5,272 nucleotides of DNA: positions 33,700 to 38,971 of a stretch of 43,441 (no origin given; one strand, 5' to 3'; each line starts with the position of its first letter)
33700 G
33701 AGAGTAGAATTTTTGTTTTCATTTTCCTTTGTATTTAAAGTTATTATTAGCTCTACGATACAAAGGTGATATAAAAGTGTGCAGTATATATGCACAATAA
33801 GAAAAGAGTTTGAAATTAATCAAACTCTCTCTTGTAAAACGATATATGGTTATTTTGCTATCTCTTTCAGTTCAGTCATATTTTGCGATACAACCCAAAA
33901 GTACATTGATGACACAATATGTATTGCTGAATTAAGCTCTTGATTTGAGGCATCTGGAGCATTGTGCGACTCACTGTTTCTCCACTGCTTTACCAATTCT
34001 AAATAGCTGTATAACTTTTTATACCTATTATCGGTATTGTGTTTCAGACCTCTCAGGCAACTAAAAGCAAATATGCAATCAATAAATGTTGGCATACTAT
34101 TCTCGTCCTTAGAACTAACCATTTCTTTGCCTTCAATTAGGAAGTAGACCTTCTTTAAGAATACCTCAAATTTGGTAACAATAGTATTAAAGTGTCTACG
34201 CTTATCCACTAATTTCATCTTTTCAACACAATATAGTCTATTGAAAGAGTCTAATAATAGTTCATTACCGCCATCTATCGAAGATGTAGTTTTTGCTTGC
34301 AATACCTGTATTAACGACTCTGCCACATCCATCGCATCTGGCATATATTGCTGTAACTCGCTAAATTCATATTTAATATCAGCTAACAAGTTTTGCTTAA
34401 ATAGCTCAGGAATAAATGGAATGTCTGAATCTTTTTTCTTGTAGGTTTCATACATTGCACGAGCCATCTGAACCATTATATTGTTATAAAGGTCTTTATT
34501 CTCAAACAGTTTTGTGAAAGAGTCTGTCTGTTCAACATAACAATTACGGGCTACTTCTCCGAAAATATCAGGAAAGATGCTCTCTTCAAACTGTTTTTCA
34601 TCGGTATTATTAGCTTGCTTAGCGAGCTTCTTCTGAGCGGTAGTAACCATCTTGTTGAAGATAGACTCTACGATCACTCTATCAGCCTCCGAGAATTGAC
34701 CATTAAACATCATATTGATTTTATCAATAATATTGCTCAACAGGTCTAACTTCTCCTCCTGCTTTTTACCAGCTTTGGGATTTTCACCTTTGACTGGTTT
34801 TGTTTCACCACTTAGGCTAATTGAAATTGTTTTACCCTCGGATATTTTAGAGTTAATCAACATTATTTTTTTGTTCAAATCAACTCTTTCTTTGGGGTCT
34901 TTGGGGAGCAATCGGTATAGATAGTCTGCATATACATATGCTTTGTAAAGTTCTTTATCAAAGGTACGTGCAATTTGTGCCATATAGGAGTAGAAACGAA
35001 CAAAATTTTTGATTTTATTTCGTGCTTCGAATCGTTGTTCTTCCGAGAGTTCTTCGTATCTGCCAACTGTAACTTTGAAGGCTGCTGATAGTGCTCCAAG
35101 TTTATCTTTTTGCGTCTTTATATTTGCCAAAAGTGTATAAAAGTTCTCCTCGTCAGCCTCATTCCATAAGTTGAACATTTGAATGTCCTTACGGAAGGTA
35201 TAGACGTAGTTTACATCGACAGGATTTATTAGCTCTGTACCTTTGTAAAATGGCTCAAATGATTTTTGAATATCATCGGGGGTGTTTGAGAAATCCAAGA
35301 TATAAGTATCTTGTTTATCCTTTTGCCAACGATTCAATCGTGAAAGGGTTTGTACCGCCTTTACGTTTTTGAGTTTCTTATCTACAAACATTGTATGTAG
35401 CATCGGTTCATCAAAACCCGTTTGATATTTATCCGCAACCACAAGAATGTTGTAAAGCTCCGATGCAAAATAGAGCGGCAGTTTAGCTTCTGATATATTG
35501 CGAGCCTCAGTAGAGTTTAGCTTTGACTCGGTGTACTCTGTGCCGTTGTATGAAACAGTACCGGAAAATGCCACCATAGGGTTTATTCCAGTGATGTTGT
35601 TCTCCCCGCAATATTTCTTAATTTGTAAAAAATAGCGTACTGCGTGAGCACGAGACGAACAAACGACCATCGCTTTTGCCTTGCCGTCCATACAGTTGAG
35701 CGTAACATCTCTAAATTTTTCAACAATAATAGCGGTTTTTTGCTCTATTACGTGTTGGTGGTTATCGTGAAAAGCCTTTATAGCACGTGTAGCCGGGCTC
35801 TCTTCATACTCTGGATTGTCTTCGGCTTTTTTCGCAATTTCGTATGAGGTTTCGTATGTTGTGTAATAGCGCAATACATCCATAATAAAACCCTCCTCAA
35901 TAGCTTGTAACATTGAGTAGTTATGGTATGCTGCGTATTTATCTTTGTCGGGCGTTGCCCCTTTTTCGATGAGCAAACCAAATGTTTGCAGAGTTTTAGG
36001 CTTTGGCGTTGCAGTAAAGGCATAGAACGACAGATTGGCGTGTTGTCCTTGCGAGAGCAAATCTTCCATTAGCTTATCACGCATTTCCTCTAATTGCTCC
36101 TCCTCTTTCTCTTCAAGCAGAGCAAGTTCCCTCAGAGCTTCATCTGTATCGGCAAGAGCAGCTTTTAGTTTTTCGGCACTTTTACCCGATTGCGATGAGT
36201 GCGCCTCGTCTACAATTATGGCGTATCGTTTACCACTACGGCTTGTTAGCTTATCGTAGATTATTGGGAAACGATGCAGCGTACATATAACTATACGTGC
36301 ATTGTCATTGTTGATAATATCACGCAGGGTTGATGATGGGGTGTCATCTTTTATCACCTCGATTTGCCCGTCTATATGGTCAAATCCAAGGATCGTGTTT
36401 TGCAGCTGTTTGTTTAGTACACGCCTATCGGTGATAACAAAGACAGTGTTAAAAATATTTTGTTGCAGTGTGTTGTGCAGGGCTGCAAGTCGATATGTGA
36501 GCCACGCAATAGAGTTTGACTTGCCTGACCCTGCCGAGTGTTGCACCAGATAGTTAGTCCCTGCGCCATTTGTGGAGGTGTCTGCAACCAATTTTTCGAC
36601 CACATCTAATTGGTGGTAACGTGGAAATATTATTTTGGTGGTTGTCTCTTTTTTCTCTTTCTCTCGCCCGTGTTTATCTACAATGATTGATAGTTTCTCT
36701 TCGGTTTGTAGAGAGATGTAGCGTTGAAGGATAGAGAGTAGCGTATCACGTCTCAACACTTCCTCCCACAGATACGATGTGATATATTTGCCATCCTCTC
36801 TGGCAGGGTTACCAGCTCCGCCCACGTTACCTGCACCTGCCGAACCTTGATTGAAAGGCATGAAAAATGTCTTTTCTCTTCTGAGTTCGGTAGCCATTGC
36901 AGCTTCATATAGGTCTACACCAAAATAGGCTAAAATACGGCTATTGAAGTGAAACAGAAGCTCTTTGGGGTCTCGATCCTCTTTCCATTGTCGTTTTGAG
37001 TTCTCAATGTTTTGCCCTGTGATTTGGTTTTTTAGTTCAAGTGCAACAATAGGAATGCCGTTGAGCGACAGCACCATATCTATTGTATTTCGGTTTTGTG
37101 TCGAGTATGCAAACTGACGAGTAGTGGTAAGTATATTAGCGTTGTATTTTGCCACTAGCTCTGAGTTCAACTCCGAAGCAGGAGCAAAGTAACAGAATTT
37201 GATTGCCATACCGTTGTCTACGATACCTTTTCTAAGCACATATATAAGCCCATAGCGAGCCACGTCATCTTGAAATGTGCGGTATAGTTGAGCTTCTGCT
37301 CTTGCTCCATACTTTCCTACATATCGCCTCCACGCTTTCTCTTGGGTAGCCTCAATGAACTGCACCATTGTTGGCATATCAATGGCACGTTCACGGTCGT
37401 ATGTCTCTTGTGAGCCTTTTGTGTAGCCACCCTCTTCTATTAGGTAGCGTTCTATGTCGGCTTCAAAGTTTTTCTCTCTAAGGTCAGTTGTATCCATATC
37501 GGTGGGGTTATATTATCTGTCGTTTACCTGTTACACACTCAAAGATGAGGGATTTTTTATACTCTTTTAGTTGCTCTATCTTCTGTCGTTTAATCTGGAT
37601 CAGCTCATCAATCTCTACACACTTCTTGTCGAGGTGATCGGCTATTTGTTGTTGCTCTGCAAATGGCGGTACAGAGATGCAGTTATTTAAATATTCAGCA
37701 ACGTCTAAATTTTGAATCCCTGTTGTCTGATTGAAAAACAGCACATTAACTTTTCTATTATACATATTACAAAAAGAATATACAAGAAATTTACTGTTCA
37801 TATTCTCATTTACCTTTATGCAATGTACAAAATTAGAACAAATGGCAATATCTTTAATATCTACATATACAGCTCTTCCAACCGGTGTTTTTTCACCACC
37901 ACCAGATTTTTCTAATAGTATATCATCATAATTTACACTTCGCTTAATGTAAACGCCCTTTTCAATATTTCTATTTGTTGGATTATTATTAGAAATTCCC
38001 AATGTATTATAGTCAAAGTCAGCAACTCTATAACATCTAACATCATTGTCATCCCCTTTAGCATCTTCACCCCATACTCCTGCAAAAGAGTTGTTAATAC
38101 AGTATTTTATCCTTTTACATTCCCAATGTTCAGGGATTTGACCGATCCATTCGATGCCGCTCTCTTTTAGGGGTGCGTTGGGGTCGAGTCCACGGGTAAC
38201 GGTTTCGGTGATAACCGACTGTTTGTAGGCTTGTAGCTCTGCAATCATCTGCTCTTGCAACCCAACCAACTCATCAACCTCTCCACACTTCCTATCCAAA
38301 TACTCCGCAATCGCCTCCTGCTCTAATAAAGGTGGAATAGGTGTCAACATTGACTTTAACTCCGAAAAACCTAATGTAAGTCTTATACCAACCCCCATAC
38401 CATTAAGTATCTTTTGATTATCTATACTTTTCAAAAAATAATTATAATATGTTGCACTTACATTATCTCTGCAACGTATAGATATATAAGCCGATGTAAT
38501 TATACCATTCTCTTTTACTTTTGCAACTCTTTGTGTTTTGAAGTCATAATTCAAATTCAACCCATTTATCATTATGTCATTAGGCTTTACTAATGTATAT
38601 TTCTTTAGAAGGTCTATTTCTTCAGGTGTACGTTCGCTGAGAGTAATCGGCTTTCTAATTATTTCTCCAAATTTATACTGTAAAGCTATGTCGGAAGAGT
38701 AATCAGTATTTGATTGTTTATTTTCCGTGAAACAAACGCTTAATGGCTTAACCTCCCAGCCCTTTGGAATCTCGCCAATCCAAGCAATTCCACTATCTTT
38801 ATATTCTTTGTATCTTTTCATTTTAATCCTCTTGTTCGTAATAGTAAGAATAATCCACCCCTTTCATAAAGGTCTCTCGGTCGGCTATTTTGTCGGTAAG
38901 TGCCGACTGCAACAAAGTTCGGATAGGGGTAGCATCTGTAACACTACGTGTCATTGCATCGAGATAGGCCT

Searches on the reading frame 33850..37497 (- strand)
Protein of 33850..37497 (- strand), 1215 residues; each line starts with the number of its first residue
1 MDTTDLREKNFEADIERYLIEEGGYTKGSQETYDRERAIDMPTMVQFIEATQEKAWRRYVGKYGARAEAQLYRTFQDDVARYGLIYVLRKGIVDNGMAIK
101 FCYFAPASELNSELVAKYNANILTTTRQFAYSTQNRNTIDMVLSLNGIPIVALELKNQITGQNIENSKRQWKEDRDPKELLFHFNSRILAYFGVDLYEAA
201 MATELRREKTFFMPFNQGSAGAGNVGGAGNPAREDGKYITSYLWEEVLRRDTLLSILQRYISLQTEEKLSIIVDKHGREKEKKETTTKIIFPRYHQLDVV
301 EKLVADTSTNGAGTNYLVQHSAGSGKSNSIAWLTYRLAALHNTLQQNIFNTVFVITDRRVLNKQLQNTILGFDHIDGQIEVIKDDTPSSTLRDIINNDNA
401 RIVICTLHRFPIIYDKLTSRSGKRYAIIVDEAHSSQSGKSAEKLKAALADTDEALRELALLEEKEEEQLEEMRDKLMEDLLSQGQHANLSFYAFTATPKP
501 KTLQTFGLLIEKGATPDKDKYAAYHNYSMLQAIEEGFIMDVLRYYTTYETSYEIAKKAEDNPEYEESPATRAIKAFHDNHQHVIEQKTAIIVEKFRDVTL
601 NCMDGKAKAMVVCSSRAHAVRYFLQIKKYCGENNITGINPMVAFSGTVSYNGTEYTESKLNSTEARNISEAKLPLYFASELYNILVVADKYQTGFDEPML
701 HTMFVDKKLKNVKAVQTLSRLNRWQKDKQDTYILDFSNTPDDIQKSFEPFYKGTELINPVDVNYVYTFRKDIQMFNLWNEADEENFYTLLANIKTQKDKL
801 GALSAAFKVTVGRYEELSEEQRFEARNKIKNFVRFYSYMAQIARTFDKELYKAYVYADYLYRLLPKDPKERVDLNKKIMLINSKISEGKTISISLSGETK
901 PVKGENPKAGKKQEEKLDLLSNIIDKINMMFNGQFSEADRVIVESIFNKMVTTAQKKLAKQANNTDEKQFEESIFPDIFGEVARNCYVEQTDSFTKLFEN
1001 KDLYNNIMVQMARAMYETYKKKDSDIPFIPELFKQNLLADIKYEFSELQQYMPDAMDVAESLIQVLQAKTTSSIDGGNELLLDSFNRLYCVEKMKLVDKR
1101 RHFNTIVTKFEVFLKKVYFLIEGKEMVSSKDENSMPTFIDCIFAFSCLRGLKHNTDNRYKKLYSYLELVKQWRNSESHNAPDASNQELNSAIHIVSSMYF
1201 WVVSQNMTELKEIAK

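Call 9: search_protein_families(library=pfam, proteins=[window:33850-37497:-], max_evalue=0.01)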
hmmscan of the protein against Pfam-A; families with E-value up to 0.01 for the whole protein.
window:33850-37497:- (1215 aa): 6 families
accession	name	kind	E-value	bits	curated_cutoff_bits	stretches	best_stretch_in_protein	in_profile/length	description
PF18766.7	SWI2_SNF2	-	2.1e-19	70.5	26.7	1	295-555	1-200/221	SWI2/SNF2 ATPase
PF04851.21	ResIII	-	1.5e-12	48.2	22.5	1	292-447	4-149/164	Type III restriction enzyme, res subunit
PF22679.2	T1R_D3-like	-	4.9e-11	43.7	27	1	682-737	101-157/158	Type I restriction enzyme subunit R domain 3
PF04313.20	HSDR_N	-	7.7e-10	39.4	25.1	1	118-203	107-191/198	Type I restriction enzyme R protein N terminus (HSDR_N)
PF00270.35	DEAD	-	5.6e-09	36.4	26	1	312-503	13-164/167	DEAD/DEAH box helicase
PF25199.1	nSTAND_NTPase5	-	0.0036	17.6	34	0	290-338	15-66/145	Novel STAND NTPase 5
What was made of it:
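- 33850..41749 (-): Complete type I R-M locus (hsdM 39710-41749, Bro-N/Fic 38823-39707, hsdS 37508-38821, hsdR 33850-37497), same strand, 3.7 kb upstream of the pair. This is the kind of system in which relatives of the pair are embedded. Pfam (call 9).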

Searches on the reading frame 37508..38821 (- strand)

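Call 9: search_protein_families(library=pfam, proteins=[window:37508-38821:-], max_evalue=0.01)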
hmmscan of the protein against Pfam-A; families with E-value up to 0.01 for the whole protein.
window:37508-38821:- (437 aa): 1 family
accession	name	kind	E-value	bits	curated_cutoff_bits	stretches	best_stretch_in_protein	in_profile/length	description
PF01420.25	Methylase_S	-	3e-14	54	22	2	287-419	48-167/168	Type I restriction modification DNA specificity domain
